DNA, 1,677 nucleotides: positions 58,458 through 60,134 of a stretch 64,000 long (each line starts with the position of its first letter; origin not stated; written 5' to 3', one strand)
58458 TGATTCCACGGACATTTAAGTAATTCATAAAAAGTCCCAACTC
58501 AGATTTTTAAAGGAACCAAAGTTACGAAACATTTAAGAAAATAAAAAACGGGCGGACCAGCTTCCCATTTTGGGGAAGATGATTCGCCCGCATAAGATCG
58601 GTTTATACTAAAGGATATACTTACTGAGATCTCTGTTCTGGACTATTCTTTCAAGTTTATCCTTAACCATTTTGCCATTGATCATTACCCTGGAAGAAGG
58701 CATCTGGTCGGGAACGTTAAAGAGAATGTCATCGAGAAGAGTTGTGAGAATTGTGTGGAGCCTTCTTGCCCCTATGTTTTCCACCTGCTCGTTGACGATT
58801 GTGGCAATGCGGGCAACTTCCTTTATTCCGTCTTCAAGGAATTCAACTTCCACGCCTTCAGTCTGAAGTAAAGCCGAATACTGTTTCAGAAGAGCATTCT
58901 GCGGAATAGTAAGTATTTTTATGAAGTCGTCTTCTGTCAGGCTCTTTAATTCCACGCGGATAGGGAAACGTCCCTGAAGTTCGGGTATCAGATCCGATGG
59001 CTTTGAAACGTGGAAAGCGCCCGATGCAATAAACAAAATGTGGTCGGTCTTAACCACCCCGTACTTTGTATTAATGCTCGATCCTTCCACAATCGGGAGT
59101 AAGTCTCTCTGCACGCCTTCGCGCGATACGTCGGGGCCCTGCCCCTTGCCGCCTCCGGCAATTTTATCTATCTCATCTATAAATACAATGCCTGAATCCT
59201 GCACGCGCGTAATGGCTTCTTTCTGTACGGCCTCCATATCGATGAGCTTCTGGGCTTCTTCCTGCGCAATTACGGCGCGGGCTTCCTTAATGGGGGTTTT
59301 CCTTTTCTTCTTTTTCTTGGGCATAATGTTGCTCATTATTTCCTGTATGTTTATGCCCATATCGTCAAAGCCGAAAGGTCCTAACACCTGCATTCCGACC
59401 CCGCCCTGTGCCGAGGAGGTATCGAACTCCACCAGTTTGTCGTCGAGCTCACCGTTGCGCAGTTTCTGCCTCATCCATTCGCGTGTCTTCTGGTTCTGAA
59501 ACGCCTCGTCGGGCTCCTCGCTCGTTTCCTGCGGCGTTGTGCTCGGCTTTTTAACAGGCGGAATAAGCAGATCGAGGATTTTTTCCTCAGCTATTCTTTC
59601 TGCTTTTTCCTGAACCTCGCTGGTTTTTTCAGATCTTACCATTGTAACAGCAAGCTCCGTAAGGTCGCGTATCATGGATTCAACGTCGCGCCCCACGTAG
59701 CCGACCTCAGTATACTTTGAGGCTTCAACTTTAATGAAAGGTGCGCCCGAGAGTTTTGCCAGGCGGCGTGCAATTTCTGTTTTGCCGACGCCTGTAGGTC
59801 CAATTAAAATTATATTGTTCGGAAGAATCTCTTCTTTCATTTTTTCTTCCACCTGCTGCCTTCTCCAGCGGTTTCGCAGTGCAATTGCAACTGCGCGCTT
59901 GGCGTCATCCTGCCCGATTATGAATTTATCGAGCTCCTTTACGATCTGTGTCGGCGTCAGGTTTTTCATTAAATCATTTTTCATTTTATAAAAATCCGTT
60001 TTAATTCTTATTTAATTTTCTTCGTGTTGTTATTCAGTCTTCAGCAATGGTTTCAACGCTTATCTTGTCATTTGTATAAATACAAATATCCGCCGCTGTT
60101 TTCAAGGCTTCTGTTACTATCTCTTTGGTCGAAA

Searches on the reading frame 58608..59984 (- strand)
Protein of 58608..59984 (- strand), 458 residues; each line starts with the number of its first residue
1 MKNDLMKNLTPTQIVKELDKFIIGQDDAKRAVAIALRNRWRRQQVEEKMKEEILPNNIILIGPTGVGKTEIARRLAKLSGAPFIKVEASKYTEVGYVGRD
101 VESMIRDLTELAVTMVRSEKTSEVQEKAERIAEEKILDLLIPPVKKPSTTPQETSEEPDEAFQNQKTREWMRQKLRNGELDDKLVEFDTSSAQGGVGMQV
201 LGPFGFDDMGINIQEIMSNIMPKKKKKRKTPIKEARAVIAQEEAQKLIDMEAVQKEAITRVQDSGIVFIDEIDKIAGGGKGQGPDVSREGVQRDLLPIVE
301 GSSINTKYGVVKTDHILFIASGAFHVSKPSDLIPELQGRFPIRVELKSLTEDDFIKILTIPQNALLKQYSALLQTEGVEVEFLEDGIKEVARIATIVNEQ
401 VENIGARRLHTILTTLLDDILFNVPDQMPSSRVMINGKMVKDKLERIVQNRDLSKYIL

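Call 61: list_cluster_members(proteins=[window:58608-59984:-, window:42197-44323:+, window:21245-23308:-])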
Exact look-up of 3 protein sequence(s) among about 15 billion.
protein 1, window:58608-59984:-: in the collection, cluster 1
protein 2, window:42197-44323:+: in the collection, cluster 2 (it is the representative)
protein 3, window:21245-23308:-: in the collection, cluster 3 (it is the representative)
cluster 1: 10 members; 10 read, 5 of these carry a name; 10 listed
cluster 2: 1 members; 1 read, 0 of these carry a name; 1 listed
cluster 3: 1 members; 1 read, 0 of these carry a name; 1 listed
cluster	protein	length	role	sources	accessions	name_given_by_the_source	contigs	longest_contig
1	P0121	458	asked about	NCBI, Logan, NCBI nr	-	-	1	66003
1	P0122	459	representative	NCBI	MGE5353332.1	MAG: ATP-dependent protease ATPase subunit HslU [Acidobacteriota bacterium]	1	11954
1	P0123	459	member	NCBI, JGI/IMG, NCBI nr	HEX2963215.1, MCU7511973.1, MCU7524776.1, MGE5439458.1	MAG: ATP-dependent protease ATPase subunit HslU [Bacteroidota bacterium] | ATP-dependent HslUV protease ATP-binding subunit HslU | ATP-dependent protease ATPase subunit HslU [Ignavibacteria bacterium]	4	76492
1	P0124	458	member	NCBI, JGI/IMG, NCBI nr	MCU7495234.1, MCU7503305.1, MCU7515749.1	MAG: ATP-dependent protease ATPase subunit HslU [Ignavibacteria bacterium] | ATP-dependent HslUV protease ATP-binding subunit HslU | ATP-dependent protease ATPase subunit HslU [Ignavibacteria bacterium]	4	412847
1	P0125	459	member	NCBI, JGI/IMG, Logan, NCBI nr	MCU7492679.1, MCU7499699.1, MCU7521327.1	MAG: ATP-dependent protease ATPase subunit HslU [Ignavibacteria bacterium] | ATP-dependent HslUV protease ATP-binding subunit HslU | ATP-dependent protease ATPase subunit HslU [Ignavibacteria bacterium]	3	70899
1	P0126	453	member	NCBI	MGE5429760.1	MAG: ATP-dependent protease ATPase subunit HslU [Syntrophomonadaceae bacterium]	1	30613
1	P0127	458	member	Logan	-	-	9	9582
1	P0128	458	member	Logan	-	-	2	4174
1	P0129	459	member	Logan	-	-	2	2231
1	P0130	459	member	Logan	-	-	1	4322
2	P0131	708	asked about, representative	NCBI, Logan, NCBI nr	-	-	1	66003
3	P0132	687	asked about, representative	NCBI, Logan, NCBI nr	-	-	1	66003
